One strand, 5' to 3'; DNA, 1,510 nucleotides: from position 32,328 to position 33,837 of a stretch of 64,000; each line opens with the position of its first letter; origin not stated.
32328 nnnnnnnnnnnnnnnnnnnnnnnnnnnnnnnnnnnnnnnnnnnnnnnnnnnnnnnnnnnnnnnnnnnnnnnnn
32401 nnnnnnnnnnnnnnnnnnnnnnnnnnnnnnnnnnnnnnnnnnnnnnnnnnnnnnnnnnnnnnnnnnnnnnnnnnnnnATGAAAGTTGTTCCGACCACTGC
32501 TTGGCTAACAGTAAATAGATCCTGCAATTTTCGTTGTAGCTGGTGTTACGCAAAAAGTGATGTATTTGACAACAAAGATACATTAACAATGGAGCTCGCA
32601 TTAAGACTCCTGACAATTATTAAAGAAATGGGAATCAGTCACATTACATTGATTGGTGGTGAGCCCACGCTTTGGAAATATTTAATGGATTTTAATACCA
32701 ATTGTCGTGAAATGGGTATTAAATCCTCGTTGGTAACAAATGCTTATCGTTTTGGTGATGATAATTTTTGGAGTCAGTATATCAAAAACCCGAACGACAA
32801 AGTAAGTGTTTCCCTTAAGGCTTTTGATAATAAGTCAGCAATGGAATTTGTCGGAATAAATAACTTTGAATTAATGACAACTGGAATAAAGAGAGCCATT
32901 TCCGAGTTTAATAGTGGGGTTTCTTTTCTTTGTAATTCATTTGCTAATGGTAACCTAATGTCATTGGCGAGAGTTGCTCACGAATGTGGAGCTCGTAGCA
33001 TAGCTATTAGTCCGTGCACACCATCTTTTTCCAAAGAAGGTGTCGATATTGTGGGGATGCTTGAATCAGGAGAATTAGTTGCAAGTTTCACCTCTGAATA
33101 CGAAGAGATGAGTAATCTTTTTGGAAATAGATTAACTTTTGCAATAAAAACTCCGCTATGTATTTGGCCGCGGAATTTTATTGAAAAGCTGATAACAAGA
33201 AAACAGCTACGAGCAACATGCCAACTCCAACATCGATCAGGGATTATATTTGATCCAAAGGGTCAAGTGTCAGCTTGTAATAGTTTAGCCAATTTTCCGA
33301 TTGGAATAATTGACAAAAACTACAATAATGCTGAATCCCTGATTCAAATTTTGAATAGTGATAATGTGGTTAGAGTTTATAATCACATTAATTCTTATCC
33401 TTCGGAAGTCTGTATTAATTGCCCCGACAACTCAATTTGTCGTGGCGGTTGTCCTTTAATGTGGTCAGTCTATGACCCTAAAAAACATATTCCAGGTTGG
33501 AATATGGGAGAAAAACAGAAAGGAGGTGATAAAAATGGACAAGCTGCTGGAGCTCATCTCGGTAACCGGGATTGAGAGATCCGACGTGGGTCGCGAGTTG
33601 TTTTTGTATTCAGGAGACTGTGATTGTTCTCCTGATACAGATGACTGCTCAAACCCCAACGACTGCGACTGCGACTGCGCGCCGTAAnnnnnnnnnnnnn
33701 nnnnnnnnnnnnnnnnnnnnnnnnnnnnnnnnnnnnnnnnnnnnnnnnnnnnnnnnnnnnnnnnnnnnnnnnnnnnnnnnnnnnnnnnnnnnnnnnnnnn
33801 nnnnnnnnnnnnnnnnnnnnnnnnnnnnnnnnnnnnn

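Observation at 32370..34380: Candidate ranthipeptide/SCIFF-like RiPP operon: rSAM-SPASM enzyme, overlapping six-Cys Asp-rich peptide, HExxH protein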

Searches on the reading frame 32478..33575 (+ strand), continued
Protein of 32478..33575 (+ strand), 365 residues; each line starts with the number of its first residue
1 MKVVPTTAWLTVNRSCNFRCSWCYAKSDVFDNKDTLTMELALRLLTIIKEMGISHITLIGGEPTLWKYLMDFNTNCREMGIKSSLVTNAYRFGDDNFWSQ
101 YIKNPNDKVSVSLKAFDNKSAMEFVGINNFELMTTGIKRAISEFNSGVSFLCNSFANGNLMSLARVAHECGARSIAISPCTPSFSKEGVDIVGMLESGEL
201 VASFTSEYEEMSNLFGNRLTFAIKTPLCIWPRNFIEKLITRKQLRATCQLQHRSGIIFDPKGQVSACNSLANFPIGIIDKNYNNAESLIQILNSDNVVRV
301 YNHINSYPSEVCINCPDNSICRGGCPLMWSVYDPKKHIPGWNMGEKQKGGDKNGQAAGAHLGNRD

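Call 90: search_protein_families(library=ncbifam, proteins=[L066:3001-4014:+, L074:3001-3972:+, L068:3001-4047:+, L083:3001-4044:+, L078:3001-4008:+, L049:3001-4026:+, L062:2704-3732:+, L044:3001-4011:+, L026:3001-4038:+], max_evalue=1e-15)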
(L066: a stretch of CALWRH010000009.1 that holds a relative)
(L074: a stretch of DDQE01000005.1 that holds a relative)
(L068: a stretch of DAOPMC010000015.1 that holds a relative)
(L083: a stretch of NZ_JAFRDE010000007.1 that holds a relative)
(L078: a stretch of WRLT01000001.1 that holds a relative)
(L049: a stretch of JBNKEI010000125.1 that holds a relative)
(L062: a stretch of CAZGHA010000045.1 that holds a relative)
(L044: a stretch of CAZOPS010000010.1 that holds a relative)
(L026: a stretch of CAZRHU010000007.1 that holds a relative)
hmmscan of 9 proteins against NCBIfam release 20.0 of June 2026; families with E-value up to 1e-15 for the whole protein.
L066:3001-4014:+ (338 aa): 17 families
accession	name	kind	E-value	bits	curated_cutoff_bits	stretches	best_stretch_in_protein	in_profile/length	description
TIGR04250.1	SCM_rSAM_ScmE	equivalog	3.8e-21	75.4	400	1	5-154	8-157/358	SynChlorMet cassette radical SAM/SPASM protein ScmE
TIGR04051.1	rSAM_NirJ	equivalog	1.5e-20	73.5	515.45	1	6-173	8-174/354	heme d1 biosynthesis radical SAM protein NirJ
TIGR02668.1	moaA_archaeal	equivalog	1.7e-20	73.2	325.25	1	4-157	14-167/303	GTP 3',8-cyclase MoaA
TIGR02666.1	moaA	equivalog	2.1e-19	69.7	284.05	1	5-151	15-168/336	GTP 3',8-cyclase MoaA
TIGR04317.1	W_rSAM_matur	equivalog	3.1e-19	69.3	380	1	5-168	9-177/349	tungsten cofactor oxidoreductase radical SAM maturase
TIGR03962.1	mycofact_rSAM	equivalog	3.8e-19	69.1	265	1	6-161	18-171/339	mycofactocin radical SAM maturase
NF001199.0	PRK00164.2-1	equivalog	7.5e-19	68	231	1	4-150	16-162/308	GTP 3',8-cyclase MoaA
TIGR04545.1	rSAM_ahbD_hemeb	equivalog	7.8e-19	68.3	500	1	6-174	6-174/339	heme b synthase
TIGR04546.1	rSAM_ahbC_deAc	equivalog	1.5e-18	66.8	650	1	5-154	44-192/390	12,18-didecarboxysiroheme deacetylase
TIGR04054.1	rSAM_NirJ1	equivalog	2.4e-18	65.9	650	1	6-154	42-189/387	putative heme d1 biosynthesis radical SAM protein NirJ1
NF050035.1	rSAM_WgK_link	exception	5.1e-18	65.2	650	1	5-161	14-170/367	radical SAM/SPASM peptide maturase WgkB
NF047865.1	rSAM_PapB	equivalog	8e-18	64.7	340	1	4-323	7-318/330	PapB family radical SAM/SPASM ranthipeptide maturase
NF045646.2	rSAM_Se_TrsS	equivalog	1.4e-17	63.4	490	1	4-148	90-237/441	radical SAM (seleno)protein TrsS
TIGR04053.2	TIGR04053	equivalog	4.9e-17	62.2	395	1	6-172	14-183/366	TIGR04053 family radical SAM/SPASM domain-containing protein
NF049973.1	radical_Rv1681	equivalog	1.7e-16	60.1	380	1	3-152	75-224/326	Rv1681 family radical SAM protein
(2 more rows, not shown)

L074:3001-3972:+ (324 aa): 13 families
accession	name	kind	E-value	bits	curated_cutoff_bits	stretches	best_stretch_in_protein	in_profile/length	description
TIGR02668.1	moaA_archaeal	equivalog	1e-26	93.7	325.25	1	7-194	14-205/303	GTP 3',8-cyclase MoaA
NF001199.0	PRK00164.2-1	equivalog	1.5e-24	86.7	231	1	7-140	16-150/308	GTP 3',8-cyclase MoaA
TIGR04545.1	rSAM_ahbD_hemeb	equivalog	9.3e-21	74.6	500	1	5-181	3-180/339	heme b synthase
TIGR04055.1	rSAM_NirJ2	equivalog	3.2e-20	72.9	500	1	5-318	3-304/326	putative heme d1 biosynthesis radical SAM protein NirJ2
TIGR02666.1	moaA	equivalog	4.9e-20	71.8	284.05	1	9-148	16-164/336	GTP 3',8-cyclase MoaA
NF045646.2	rSAM_Se_TrsS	equivalog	2.1e-19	69.4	490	1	4-148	87-235/441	radical SAM (seleno)protein TrsS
TIGR04051.1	rSAM_NirJ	equivalog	5.3e-18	65.1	515.45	1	9-177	8-177/354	heme d1 biosynthesis radical SAM protein NirJ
TIGR04317.1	W_rSAM_matur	equivalog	1.3e-17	64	380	1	7-198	8-204/349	tungsten cofactor oxidoreductase radical SAM maturase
TIGR03962.1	mycofact_rSAM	equivalog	1.8e-17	63.5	265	0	2-169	11-179/339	mycofactocin radical SAM maturase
NF045574.1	sacti_mat_StsB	exception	1e-16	60.9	625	0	5-162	98-255/466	StsB family radical SAM/SPASM domain sactipeptide maturase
TIGR04347.1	pseudo_SAM_Halo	equivalog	1.4e-16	60.8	525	1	5-172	41-208/390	TIGR04347 family pseudo-SAM/SPASM protein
NF038283.1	viperin_w_prok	equivalog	2.1e-16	59.9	180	1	9-114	8-120/281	viperin family antiviral radical SAM protein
TIGR04053.2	TIGR04053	equivalog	8e-16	58.2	395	0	8-176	13-186/366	TIGR04053 family radical SAM/SPASM domain-containing protein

L068:3001-4047:+ (349 aa): 12 families
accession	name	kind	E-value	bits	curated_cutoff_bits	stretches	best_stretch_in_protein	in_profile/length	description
NF045574.1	sacti_mat_StsB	exception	1.5e-21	76.8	625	1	5-214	96-303/466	StsB family radical SAM/SPASM domain sactipeptide maturase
TIGR02668.1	moaA_archaeal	equivalog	1.3e-20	73.7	325.25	1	9-169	14-175/303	GTP 3',8-cyclase MoaA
NF001199.0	PRK00164.2-1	equivalog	9.4e-20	71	231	1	9-166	16-174/308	GTP 3',8-cyclase MoaA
TIGR02666.1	moaA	equivalog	1.4e-19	70.2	284.05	1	11-156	16-168/336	GTP 3',8-cyclase MoaA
TIGR04317.1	W_rSAM_matur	equivalog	2.1e-19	69.9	380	1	4-302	3-291/349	tungsten cofactor oxidoreductase radical SAM maturase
TIGR04051.1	rSAM_NirJ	equivalog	3.6e-19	68.9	515.45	1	10-179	7-175/354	heme d1 biosynthesis radical SAM protein NirJ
TIGR04054.1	rSAM_NirJ1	equivalog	1.6e-17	63.2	650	1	11-159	42-189/387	putative heme d1 biosynthesis radical SAM protein NirJ1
NF049973.1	radical_Rv1681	equivalog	4.8e-17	61.9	380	1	7-159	74-226/326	Rv1681 family radical SAM protein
TIGR03962.1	mycofact_rSAM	equivalog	5.2e-17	62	265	1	10-162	17-168/339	mycofactocin radical SAM maturase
TIGR04546.1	rSAM_ahbC_deAc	equivalog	3.3e-16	59.1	650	1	10-158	44-191/390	12,18-didecarboxysiroheme deacetylase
TIGR04055.1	rSAM_NirJ2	equivalog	5.8e-16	58.9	500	1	8-161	4-155/326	putative heme d1 biosynthesis radical SAM protein NirJ2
TIGR04347.1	pseudo_SAM_Halo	equivalog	5.9e-16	58.7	525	1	11-191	44-220/390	TIGR04347 family pseudo-SAM/SPASM protein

L083:3001-4044:+ (348 aa): 10 families
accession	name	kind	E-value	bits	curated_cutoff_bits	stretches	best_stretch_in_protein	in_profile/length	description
TIGR02668.1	moaA_archaeal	equivalog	4.2e-21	75.2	325.25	1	3-154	14-169/303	GTP 3',8-cyclase MoaA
NF050035.1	rSAM_WgK_link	exception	3.6e-20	72.3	650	1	3-169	13-179/367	radical SAM/SPASM peptide maturase WgkB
NF001199.0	PRK00164.2-1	equivalog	4.7e-20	72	231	1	3-147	16-160/308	GTP 3',8-cyclase MoaA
TIGR02666.1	moaA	equivalog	9.5e-20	70.8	284.05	1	3-147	14-165/336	GTP 3',8-cyclase MoaA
NF045646.2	rSAM_Se_TrsS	equivalog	8.6e-19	67.4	490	1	3-149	90-238/441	radical SAM (seleno)protein TrsS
NF038283.1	viperin_w_prok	equivalog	5.5e-18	65.1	180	1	6-136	9-156/281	viperin family antiviral radical SAM protein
TIGR02109.1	PQQ_syn_pqqE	equivalog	9.2e-18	64.3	381.35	1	6-154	14-162/358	pyrroloquinoline quinone biosynthesis protein PqqE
TIGR04051.1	rSAM_NirJ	equivalog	1.5e-17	63.6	515.45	1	5-153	8-155/354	heme d1 biosynthesis radical SAM protein NirJ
TIGR04403.1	rSAM_skfB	equivalog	2.9e-17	62.5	300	1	1-170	106-273/402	sporulation killing factor system radical SAM maturase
TIGR04054.1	rSAM_NirJ1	equivalog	3e-16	59.1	650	1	5-137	42-173/387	putative heme d1 biosynthesis radical SAM protein NirJ1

L078:3001-4008:+ (336 aa): 17 families
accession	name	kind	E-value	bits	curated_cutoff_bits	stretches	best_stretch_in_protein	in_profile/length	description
TIGR02668.1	moaA_archaeal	equivalog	7.9e-28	97.3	325.25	1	2-201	14-215/303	GTP 3',8-cyclase MoaA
NF001199.0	PRK00164.2-1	equivalog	4.3e-25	88.5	231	1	3-155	17-173/308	GTP 3',8-cyclase MoaA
TIGR04545.1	rSAM_ahbD_hemeb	equivalog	1.8e-23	83.6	500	1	4-178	6-180/339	heme b synthase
TIGR02666.1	moaA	equivalog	5.7e-23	81.4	284.05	1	4-155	16-178/336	GTP 3',8-cyclase MoaA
TIGR04051.1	rSAM_NirJ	equivalog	7.9e-21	74.4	515.45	1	4-174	8-177/354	heme d1 biosynthesis radical SAM protein NirJ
NF038283.1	viperin_w_prok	equivalog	2.5e-20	72.8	180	1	4-159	8-180/281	viperin family antiviral radical SAM protein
TIGR04347.1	pseudo_SAM_Halo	equivalog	2.9e-20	72.9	525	1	4-165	44-204/390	TIGR04347 family pseudo-SAM/SPASM protein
TIGR04055.1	rSAM_NirJ2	equivalog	6.8e-20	71.8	500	1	1-203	4-204/326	putative heme d1 biosynthesis radical SAM protein NirJ2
TIGR04251.1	SCM_rSAM_ScmF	equivalog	1.3e-19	70.8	400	1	4-324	10-329/353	SynChlorMet cassette radical SAM/SPASM protein ScmF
NF045574.1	sacti_mat_StsB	exception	2e-19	69.8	625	1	7-155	105-251/466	StsB family radical SAM/SPASM domain sactipeptide maturase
TIGR04317.1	W_rSAM_matur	equivalog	1.1e-18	67.5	380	1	4-181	10-192/349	tungsten cofactor oxidoreductase radical SAM maturase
TIGR04546.1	rSAM_ahbC_deAc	equivalog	2.4e-18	66.1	650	1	4-153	45-193/390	12,18-didecarboxysiroheme deacetylase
TIGR04054.1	rSAM_NirJ1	equivalog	4.4e-18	65.1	650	1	5-155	43-192/387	putative heme d1 biosynthesis radical SAM protein NirJ1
TIGR02109.1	PQQ_syn_pqqE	equivalog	9e-18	64.3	381.35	1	4-174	13-183/358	pyrroloquinoline quinone biosynthesis protein PqqE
TIGR04133.1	rSAM_w_lipo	hypoth_equivalog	1.6e-16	60.2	425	0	7-176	33-205/350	TIGR04133 family radical SAM/SPASM protein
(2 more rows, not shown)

L049:3001-4026:+ (342 aa): 17 families
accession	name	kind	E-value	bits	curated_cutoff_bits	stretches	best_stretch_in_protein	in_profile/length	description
TIGR02668.1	moaA_archaeal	equivalog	3.2e-28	98.6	325.25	1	2-207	14-219/303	GTP 3',8-cyclase MoaA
NF001199.0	PRK00164.2-1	equivalog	9.8e-26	90.6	231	1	2-157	16-171/308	GTP 3',8-cyclase MoaA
TIGR02666.1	moaA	equivalog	7.1e-25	87.7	284.05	1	3-160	15-176/336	GTP 3',8-cyclase MoaA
TIGR04054.1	rSAM_NirJ1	equivalog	2e-21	76.1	650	1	4-162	42-198/387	putative heme d1 biosynthesis radical SAM protein NirJ1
TIGR04546.1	rSAM_ahbC_deAc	equivalog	1.4e-19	70.1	650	1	4-162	45-198/390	12,18-didecarboxysiroheme deacetylase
TIGR04545.1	rSAM_ahbD_hemeb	equivalog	1.9e-19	70.3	500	1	4-182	6-183/339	heme b synthase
TIGR04317.1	W_rSAM_matur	equivalog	3.7e-19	69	380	1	4-177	10-187/349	tungsten cofactor oxidoreductase radical SAM maturase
NF038283.1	viperin_w_prok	equivalog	5.6e-19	68.4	180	1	5-123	9-131/281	viperin family antiviral radical SAM protein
NF045574.1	sacti_mat_StsB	exception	9.4e-19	67.6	625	1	6-161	104-256/466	StsB family radical SAM/SPASM domain sactipeptide maturase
TIGR04055.1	rSAM_NirJ2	equivalog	1.3e-18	67.6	500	1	1-133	4-134/326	putative heme d1 biosynthesis radical SAM protein NirJ2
NF050035.1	rSAM_WgK_link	exception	2.6e-18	66.2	650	1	3-157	14-167/367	radical SAM/SPASM peptide maturase WgkB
TIGR04051.1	rSAM_NirJ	equivalog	9.1e-18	64.3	515.45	1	4-162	8-161/354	heme d1 biosynthesis radical SAM protein NirJ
TIGR04347.1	pseudo_SAM_Halo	equivalog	1.4e-17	64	525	1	4-165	44-203/390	TIGR04347 family pseudo-SAM/SPASM protein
NF047865.1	rSAM_PapB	equivalog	1.8e-17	63.6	340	1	2-322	7-318/330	PapB family radical SAM/SPASM ranthipeptide maturase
TIGR03962.1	mycofact_rSAM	equivalog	3.5e-17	62.6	265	1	6-167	20-179/339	mycofactocin radical SAM maturase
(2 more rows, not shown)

L062:2704-3732:+ (343 aa): 8 families
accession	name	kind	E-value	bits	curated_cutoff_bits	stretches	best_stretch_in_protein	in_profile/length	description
TIGR04055.1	rSAM_NirJ2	equivalog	3.3e-20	72.9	500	1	2-318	4-302/326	putative heme d1 biosynthesis radical SAM protein NirJ2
TIGR02668.1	moaA_archaeal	equivalog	1.3e-19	70.4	325.25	1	3-170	14-181/303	GTP 3',8-cyclase MoaA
NF001199.0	PRK00164.2-1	equivalog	1.6e-19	70.2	231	1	3-163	16-176/308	GTP 3',8-cyclase MoaA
TIGR04545.1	rSAM_ahbD_hemeb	equivalog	4.2e-19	69.2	500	1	4-180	5-180/339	heme b synthase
TIGR04317.1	W_rSAM_matur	equivalog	2.1e-18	66.6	380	1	5-274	10-268/349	tungsten cofactor oxidoreductase radical SAM maturase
TIGR02666.1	moaA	equivalog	7.3e-17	61.3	284.05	1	4-167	15-185/336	GTP 3',8-cyclase MoaA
TIGR04303.1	GeoRSP_rSAM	equivalog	8.3e-16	58.4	400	0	4-331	10-317/325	GeoRSP system radical SAM/SPASM protein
TIGR04054.1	rSAM_NirJ1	equivalog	9.1e-16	57.4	650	0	5-161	42-196/387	putative heme d1 biosynthesis radical SAM protein NirJ1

L044:3001-4011:+ (337 aa): 16 families
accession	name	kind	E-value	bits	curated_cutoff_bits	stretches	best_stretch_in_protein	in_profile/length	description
TIGR04545.1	rSAM_ahbD_hemeb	equivalog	1.3e-25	90.6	500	1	5-179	6-180/339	heme b synthase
TIGR04055.1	rSAM_NirJ2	equivalog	3e-24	86.2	500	1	1-320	3-304/326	putative heme d1 biosynthesis radical SAM protein NirJ2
TIGR02668.1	moaA_archaeal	equivalog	6.2e-24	84.5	325.25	1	3-202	14-213/303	GTP 3',8-cyclase MoaA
TIGR04317.1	W_rSAM_matur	equivalog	5.5e-22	78.4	380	1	5-188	10-197/349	tungsten cofactor oxidoreductase radical SAM maturase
NF001199.0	PRK00164.2-1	equivalog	7e-21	74.7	231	1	3-160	16-174/308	GTP 3',8-cyclase MoaA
NF045574.1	sacti_mat_StsB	exception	7.6e-21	74.5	625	1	5-138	102-233/466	StsB family radical SAM/SPASM domain sactipeptide maturase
NF050035.1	rSAM_WgK_link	exception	1.3e-20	73.7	650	1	4-171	14-181/367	radical SAM/SPASM peptide maturase WgkB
TIGR04051.1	rSAM_NirJ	equivalog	1.8e-20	73.3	515.45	1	6-160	9-162/354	heme d1 biosynthesis radical SAM protein NirJ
NF047865.1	rSAM_PapB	equivalog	4.1e-20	72.3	340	1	3-321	7-317/330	PapB family radical SAM/SPASM ranthipeptide maturase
TIGR02666.1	moaA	equivalog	5e-20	71.7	284.05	1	4-140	15-158/336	GTP 3',8-cyclase MoaA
TIGR04546.1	rSAM_ahbC_deAc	equivalog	8.1e-20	71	650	1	5-149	45-188/390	12,18-didecarboxysiroheme deacetylase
TIGR04303.1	GeoRSP_rSAM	equivalog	1.6e-19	70.7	400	1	4-162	10-165/325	GeoRSP system radical SAM/SPASM protein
TIGR04347.1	pseudo_SAM_Halo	equivalog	5.5e-19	68.7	525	1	5-168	44-206/390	TIGR04347 family pseudo-SAM/SPASM protein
TIGR04054.1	rSAM_NirJ1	equivalog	2.6e-18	65.8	650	1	5-154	42-190/387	putative heme d1 biosynthesis radical SAM protein NirJ1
TIGR04103.1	rSAM_nif11_3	equivalog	8.2e-18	64.2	725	1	6-181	12-185/412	nif11-class peptide radical SAM maturase 3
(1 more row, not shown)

L026:3001-4038:+ (346 aa): 5 families
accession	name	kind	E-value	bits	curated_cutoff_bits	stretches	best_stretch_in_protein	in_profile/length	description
TIGR02668.1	moaA_archaeal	equivalog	2.4e-21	76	325.25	1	6-202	14-212/303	GTP 3',8-cyclase MoaA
NF001199.0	PRK00164.2-1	equivalog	5.2e-20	71.8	231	1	6-201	16-214/308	GTP 3',8-cyclase MoaA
TIGR04055.1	rSAM_NirJ2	equivalog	1.5e-19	70.7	500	1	3-333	2-315/326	putative heme d1 biosynthesis radical SAM protein NirJ2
TIGR04545.1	rSAM_ahbD_hemeb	equivalog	7.7e-17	61.7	500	1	7-179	5-178/339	heme b synthase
TIGR02666.1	moaA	equivalog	1.8e-16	60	284.05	1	7-209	15-225/336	GTP 3',8-cyclase MoaA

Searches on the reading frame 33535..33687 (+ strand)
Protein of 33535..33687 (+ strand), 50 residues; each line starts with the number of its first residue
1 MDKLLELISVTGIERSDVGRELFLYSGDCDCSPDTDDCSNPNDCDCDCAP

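Call 3: search_protein_families(library=ncbifam, proteins=[window:33535-33687:+], max_evalue=1)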
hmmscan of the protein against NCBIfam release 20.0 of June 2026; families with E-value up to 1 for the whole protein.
window:33535-33687:+ (50 aa): 0 families

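Call 4: search_protein_families(library=pfam, proteins=[window:33535-33687:+], max_evalue=1)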
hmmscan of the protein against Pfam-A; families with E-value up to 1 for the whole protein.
window:33535-33687:+ (50 aa): 0 families

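Call 16: find_homologous_proteins(query=window:33535-33684:+, max_evalue=10)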
Query seq(50 aa) (50 aa): 1 proteins with E <= 10 among 1 candidates.
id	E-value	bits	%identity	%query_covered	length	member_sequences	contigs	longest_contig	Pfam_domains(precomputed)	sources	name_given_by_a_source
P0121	2.0e-19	86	78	100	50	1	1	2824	-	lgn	-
